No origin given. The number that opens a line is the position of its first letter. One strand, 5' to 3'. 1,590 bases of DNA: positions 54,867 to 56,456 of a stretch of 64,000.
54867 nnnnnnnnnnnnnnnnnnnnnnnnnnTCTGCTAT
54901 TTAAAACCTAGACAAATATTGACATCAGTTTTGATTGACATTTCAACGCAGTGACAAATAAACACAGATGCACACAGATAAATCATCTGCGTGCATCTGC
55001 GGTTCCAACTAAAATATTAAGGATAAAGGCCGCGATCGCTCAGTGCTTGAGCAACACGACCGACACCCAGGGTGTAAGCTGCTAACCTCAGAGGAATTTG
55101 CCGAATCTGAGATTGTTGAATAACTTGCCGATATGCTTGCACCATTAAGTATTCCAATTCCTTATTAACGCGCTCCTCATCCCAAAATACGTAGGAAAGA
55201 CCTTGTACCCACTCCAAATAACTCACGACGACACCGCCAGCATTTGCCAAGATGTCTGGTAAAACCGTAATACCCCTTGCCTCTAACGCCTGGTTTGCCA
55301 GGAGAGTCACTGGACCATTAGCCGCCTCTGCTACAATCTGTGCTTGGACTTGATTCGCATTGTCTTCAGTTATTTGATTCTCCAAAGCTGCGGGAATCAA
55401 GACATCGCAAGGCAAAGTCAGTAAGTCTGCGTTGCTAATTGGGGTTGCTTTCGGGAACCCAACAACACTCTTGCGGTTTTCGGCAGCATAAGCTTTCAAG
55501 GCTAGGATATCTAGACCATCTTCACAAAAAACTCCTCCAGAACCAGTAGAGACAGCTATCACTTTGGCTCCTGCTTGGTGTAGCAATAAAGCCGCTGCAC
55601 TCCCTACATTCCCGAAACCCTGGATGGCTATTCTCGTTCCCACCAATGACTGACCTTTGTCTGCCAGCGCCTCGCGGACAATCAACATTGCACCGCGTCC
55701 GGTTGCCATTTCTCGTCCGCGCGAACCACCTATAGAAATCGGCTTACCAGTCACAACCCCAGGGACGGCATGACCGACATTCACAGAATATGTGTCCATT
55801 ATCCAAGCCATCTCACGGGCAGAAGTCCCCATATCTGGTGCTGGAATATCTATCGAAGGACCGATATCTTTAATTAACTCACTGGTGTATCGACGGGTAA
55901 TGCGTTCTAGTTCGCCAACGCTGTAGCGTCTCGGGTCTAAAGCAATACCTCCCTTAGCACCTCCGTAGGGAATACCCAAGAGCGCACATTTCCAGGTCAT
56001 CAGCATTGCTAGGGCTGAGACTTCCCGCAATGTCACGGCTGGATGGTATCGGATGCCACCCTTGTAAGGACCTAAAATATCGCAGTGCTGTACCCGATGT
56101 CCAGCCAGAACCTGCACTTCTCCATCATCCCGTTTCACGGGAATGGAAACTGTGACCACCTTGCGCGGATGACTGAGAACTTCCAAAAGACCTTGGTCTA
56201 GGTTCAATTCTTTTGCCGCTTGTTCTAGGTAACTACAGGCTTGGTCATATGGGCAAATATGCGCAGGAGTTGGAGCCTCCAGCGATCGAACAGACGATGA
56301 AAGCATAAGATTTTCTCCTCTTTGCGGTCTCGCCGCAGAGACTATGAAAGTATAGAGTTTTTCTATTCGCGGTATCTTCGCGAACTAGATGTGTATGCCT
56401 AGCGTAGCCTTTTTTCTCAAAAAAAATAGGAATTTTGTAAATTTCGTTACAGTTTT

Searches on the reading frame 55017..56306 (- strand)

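Call 60: search_protein_families(library=pfam, proteins=[window:55017-56306:-], max_evalue=0.01)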
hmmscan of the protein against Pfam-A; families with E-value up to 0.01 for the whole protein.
window:55017-56306:- (429 aa): 4 families
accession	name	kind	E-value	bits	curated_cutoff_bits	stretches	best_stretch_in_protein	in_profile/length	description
PF00208.27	ELFV_dehydrog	-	2.1e-79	267.1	23.4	1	193-426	1-241/241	Glutamate/Leucine/Phenylalanine/Valine dehydrogenase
PF02812.23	ELFV_dehydrog_N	-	2e-57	192.9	25.3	1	47-174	1-128/129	Glu/Leu/Phe/Val dehydrogenase, dimerisation domain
PF02826.25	2-Hacid_dh_C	-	0.00044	20.1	25.1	1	215-254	28-67/178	D-isomer specific 2-hydroxyacid dehydrogenase, NAD binding domain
PF02558.23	ApbA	-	0.0092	16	22.2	0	226-256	1-31/150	Ketopantoate reductase PanE/ApbA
